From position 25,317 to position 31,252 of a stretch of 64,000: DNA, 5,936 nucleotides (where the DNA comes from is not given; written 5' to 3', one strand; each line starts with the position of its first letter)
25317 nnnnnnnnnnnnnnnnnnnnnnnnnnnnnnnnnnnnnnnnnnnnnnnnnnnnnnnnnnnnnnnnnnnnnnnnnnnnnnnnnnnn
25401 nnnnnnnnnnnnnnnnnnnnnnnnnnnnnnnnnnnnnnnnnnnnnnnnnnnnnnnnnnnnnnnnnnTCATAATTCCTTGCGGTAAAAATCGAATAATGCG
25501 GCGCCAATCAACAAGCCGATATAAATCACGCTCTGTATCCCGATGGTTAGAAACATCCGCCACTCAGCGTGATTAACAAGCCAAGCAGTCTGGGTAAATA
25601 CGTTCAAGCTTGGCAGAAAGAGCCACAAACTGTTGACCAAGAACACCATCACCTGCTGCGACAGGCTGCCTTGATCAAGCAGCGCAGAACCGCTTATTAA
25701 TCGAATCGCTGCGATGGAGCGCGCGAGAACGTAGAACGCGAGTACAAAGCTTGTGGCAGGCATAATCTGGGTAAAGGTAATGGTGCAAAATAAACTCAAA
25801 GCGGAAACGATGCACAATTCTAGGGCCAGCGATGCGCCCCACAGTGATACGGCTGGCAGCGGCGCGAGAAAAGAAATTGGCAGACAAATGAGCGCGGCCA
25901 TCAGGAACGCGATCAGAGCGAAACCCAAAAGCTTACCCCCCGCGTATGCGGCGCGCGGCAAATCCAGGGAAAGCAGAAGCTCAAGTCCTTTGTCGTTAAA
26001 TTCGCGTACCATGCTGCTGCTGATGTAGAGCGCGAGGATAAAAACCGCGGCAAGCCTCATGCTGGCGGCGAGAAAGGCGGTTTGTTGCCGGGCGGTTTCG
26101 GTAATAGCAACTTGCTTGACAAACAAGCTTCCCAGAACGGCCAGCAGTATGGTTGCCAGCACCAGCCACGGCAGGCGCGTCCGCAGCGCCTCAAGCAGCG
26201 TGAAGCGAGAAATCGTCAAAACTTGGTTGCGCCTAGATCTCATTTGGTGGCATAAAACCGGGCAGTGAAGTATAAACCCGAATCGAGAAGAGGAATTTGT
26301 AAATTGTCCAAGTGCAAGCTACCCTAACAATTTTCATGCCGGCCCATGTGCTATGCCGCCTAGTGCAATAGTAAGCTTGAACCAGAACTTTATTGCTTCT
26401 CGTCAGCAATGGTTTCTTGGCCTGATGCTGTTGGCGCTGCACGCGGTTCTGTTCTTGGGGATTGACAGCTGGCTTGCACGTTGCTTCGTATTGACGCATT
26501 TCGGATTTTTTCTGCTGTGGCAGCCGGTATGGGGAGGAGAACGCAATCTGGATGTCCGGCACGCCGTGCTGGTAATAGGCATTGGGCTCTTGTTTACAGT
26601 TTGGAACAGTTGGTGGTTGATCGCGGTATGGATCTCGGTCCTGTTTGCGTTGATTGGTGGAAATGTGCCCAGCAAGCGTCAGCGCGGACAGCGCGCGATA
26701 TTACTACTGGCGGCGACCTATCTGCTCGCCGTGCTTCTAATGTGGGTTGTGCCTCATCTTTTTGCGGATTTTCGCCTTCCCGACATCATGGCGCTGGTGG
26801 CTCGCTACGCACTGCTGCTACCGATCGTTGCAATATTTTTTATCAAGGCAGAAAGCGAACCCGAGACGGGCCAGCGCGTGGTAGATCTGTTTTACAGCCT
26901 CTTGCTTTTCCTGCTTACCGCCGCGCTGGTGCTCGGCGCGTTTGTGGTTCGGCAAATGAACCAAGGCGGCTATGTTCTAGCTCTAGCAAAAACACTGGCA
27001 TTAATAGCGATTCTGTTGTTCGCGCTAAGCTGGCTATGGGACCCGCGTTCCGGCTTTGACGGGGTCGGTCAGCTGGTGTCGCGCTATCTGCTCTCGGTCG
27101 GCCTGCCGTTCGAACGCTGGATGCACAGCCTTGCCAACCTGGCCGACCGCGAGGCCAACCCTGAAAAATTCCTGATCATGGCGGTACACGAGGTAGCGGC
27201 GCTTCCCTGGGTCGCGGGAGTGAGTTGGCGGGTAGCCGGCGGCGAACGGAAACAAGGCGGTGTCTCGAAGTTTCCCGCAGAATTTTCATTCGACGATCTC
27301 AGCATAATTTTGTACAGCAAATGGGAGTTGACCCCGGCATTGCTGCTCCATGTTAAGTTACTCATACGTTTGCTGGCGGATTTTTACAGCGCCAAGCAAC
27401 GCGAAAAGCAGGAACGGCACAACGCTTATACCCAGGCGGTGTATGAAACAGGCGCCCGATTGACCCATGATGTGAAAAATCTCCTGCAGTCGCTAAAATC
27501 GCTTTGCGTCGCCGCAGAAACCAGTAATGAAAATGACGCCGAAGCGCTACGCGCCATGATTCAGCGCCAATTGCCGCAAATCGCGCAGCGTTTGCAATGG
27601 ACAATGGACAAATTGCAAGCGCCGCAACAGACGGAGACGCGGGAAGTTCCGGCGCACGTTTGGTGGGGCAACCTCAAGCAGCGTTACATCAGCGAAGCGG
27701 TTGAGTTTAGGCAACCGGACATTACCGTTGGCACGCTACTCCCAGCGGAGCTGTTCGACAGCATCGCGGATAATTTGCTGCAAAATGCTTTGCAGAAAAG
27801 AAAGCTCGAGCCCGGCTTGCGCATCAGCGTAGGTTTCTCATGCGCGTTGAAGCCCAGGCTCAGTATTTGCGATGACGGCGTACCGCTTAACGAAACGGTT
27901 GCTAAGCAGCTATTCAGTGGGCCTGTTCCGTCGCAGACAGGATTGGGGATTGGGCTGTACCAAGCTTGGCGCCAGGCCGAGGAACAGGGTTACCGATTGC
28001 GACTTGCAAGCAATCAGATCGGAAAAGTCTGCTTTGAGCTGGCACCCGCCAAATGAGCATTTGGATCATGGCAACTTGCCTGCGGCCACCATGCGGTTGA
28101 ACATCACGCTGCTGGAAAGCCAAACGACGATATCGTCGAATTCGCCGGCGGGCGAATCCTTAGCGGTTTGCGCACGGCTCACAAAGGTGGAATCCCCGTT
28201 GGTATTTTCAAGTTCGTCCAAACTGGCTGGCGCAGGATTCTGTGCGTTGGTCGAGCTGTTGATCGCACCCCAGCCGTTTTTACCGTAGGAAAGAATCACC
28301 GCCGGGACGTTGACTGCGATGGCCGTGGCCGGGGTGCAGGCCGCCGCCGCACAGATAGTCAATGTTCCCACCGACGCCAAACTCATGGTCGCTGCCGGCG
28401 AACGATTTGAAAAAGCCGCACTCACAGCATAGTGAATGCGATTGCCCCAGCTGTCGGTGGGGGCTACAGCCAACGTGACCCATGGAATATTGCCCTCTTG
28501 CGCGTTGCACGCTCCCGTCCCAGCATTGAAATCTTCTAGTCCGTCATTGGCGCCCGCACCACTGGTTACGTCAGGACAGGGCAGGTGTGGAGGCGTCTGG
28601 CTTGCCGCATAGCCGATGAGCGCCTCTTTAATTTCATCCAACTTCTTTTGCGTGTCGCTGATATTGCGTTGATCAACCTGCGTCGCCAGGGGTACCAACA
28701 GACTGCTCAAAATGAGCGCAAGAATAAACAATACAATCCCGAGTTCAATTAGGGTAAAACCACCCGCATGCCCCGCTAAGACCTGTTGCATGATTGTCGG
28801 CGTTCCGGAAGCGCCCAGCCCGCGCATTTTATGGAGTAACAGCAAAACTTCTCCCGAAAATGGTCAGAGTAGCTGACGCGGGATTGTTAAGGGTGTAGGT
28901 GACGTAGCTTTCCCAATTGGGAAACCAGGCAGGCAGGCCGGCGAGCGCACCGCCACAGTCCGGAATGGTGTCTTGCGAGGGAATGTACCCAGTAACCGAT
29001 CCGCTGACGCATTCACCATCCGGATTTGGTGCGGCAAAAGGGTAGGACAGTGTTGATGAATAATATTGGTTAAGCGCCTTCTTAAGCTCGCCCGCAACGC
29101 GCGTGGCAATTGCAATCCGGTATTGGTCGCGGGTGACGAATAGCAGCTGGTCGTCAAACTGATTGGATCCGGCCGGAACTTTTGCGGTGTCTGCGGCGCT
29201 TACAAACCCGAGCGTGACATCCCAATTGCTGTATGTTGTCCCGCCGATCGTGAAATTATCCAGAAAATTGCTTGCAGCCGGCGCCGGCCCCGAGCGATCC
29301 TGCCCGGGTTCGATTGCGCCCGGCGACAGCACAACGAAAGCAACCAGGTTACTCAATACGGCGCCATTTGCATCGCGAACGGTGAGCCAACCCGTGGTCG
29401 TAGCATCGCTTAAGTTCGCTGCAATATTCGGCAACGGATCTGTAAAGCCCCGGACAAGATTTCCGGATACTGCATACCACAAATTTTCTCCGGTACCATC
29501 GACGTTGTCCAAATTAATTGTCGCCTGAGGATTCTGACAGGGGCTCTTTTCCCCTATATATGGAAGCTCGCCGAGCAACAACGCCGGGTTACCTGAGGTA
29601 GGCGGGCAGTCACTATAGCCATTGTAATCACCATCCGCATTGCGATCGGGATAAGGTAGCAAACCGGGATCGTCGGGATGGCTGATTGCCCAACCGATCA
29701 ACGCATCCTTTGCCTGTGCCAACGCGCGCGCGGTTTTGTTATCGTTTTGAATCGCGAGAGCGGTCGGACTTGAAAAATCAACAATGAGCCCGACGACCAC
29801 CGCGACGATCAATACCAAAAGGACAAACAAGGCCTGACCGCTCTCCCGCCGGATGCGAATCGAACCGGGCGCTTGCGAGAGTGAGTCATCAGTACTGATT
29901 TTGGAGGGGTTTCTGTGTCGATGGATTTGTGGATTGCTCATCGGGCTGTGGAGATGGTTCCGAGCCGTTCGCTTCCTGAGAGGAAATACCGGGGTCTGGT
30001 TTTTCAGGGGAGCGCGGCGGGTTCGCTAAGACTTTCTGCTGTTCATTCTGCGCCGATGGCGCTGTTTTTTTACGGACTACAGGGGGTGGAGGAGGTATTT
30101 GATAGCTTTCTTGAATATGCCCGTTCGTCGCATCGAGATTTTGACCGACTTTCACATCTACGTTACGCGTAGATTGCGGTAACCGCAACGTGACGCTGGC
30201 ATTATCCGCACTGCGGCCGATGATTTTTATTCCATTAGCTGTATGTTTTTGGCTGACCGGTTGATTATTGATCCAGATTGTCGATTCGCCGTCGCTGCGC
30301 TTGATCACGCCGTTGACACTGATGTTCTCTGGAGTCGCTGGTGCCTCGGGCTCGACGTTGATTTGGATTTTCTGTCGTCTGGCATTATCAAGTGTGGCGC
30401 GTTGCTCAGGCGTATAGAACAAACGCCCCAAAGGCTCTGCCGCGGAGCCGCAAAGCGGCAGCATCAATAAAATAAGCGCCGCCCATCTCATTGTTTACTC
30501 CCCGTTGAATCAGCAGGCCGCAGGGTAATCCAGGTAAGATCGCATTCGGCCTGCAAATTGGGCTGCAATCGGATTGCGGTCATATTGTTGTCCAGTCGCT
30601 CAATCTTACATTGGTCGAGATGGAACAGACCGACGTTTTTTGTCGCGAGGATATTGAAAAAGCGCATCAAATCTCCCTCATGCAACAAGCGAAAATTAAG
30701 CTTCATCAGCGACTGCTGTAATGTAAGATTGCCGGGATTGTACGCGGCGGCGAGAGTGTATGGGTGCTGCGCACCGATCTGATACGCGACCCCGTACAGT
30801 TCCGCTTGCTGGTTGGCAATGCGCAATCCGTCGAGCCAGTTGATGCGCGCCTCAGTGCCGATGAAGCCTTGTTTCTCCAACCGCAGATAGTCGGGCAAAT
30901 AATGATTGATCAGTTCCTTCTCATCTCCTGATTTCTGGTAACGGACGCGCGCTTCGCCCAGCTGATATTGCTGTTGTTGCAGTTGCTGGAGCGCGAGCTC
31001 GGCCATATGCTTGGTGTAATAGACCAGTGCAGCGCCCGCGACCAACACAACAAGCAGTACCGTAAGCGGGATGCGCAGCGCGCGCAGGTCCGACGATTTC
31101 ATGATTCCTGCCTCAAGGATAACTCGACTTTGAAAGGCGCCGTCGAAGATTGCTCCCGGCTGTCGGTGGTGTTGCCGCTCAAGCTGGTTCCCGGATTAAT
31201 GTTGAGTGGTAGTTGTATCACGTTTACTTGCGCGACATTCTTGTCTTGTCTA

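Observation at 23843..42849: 19-kb MSHA/T2SS-like type IV filament locus carrying its own sigma-54 two-component system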

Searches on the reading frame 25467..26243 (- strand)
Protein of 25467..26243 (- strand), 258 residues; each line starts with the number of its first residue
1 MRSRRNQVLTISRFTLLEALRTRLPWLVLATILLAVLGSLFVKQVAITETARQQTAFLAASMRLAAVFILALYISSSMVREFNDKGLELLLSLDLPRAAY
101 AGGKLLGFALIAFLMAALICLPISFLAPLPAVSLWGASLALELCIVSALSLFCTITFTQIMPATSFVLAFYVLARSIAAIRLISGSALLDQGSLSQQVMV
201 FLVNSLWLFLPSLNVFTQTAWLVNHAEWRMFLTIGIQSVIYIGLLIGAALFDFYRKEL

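Call 3: search_protein_families(library=ncbifam, proteins=[window:25467-26243:-], max_evalue=0.01)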
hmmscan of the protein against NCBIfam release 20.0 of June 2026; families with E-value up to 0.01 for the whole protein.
window:25467-26243:- (258 aa): 0 families

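Call 5: search_protein_families(library=pfam, proteins=[window:25467-26243:-], max_evalue=0.05)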
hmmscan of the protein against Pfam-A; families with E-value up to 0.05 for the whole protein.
window:25467-26243:- (258 aa): 1 family
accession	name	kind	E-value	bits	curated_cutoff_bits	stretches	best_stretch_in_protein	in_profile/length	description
PF12698.13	ABC2_membrane_3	-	0.017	14.7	31.6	1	53-174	159-282/347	ABC-2 family transporter protein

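Call 56: search_solved_structures(query=A2, max_evalue=10)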
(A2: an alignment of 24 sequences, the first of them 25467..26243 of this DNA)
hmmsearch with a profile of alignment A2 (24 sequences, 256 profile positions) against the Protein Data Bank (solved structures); distinct sequences matched with E-value up to 10: 2.
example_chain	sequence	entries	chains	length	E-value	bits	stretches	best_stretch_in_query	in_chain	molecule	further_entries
8jjr_T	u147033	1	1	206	0.67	12.8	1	90-149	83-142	PCPI-12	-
8x3k_A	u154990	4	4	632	2.3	11.1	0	146-177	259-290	Soluble cytochrome b562,Synaptic vesicular amine transporter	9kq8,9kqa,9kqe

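Call 57: search_protein_families(library=pfam, alignment_id=A2, max_evalue=0.1)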
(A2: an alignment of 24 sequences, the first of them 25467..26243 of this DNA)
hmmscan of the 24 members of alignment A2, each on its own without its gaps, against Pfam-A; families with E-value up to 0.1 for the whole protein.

A. member 1, window:25467-26243:- (258 aa): 1 family
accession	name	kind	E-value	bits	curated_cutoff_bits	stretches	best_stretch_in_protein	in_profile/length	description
PF12698.13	ABC2_membrane_3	-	0.017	14.7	31.6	1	53-174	159-282/347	ABC-2 family transporter protein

B. families by the number of members that match (of 24 scanned): 5 families
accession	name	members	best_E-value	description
PF12698.13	ABC2_membrane_3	24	4.5e-07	ABC-2 family transporter protein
PF12679.13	ABC2_membrane_2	14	0.00028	ABC-2 family transporter protein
PF12730.13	ABC2_membrane_4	3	0.053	ABC-2 family transporter protein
PF13346.12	ABC2_membrane_5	1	0.04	ABC-2 family transporter protein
PF15706.10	TMEM132_C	1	0.091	TMEM132 C-terminal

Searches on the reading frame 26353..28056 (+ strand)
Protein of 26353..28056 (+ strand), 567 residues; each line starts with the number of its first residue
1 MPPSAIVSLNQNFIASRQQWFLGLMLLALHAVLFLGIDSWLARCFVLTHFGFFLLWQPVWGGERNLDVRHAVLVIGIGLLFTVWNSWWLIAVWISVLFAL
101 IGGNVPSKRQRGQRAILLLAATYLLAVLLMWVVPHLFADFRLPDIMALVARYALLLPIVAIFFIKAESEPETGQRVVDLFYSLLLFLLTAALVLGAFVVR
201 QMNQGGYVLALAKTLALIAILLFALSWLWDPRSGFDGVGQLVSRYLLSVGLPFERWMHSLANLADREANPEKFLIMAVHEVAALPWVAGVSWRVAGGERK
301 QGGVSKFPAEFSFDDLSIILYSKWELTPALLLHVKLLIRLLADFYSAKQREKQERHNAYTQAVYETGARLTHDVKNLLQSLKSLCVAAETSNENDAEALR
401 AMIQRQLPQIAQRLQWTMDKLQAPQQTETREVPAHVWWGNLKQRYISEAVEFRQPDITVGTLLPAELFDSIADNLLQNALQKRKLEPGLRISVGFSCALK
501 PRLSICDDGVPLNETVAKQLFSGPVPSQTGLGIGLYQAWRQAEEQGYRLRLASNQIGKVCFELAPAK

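Call 3: search_protein_families(library=ncbifam, proteins=[window:26353-28056:+], max_evalue=0.01)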
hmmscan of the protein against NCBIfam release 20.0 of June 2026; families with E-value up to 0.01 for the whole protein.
window:26353-28056:+ (567 aa): 1 family
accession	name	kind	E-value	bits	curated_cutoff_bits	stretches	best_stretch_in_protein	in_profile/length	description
TIGR02916.1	PEP_his_kin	equivalog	1.1e-11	44.1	300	1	363-557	475-670/679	XrtA/PEP-CTERM system histidine kinase PrsK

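Call 5: search_protein_families(library=pfam, proteins=[window:26353-28056:+], max_evalue=0.05)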
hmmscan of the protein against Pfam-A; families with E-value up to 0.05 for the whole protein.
window:26353-28056:+ (567 aa): 3 families
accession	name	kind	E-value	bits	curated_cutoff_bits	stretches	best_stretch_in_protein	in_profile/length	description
PF02518.31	HATPase_c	-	0.0026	18.6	26.4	1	470-557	8-99/111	Histidine kinase-, DNA gyrase B-, and HSP90-like ATPase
PF25368.1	PUB10_N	-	0.014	16.5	32.6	1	332-424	9-101/124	PUB10-like, N-terminal domain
PF02119.21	FlgI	-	0.036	13.4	25.3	0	346-432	126-214/343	Flagellar P-ring protein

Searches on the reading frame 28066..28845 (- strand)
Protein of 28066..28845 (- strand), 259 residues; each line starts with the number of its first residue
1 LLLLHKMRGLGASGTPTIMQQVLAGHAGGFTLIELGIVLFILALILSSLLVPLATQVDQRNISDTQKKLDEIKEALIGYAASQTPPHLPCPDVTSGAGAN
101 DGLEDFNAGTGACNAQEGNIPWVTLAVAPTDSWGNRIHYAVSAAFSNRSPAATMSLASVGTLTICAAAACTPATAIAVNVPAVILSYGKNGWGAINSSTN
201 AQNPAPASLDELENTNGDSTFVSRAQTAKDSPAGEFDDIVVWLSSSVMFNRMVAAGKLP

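Call 3: search_protein_families(library=ncbifam, proteins=[window:28066-28845:-], max_evalue=0.01)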
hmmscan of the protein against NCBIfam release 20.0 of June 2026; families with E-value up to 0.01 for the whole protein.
window:28066-28845:- (259 aa): 3 families
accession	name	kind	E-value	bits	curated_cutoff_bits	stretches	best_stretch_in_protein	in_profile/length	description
TIGR01710.1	typeII_sec_gspG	equivalog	2.8e-06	27.4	88.85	1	29-140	2-102/134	type II secretion system major pseudopilin GspG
NF041013.1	T4P_ComGE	equivalog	0.00073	19.6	49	1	29-76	5-53/83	competence type IV pilus minor pilin ComGE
TIGR01708.2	typeII_sec_gspH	equivalog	0.00085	19.4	80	1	29-70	3-44/169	type II secretion system minor pseudopilin GspH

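Call 5: search_protein_families(library=pfam, proteins=[window:28066-28845:-], max_evalue=0.05)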
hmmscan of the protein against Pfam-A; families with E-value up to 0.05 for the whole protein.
window:28066-28845:- (259 aa): 1 family
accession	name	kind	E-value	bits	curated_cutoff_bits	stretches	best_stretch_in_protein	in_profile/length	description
PF07963.17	N_methyl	-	0.0061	16.5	21.2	1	28-49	5-26/27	Prokaryotic N-terminal methylation motif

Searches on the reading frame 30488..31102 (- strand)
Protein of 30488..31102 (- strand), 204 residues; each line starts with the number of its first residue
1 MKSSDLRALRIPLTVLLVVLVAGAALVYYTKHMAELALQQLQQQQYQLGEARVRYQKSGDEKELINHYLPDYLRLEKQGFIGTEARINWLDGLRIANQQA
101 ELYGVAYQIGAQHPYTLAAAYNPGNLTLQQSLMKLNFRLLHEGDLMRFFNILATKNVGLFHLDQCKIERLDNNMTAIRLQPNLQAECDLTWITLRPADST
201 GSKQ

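Call 3: search_protein_families(library=ncbifam, proteins=[window:30488-31102:-], max_evalue=0.01)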
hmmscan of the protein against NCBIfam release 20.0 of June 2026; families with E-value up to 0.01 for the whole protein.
window:30488-31102:- (204 aa): 1 family
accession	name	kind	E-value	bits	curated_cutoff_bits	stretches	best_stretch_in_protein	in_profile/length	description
NF049847.1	FtsL_COG5462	equivalog_domain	0.0026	17.4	50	1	14-54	5-45/85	cell division protein FtsL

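Call 5: search_protein_families(library=pfam, proteins=[window:30488-31102:-], max_evalue=0.05)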
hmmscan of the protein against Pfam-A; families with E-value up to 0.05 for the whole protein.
window:30488-31102:- (204 aa): 0 families

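Call 58: search_solved_structures(query=A3, max_evalue=10)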
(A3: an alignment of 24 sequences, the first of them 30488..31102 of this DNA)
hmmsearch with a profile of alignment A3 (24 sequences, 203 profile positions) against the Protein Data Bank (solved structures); distinct sequences matched with E-value up to 10: 0.
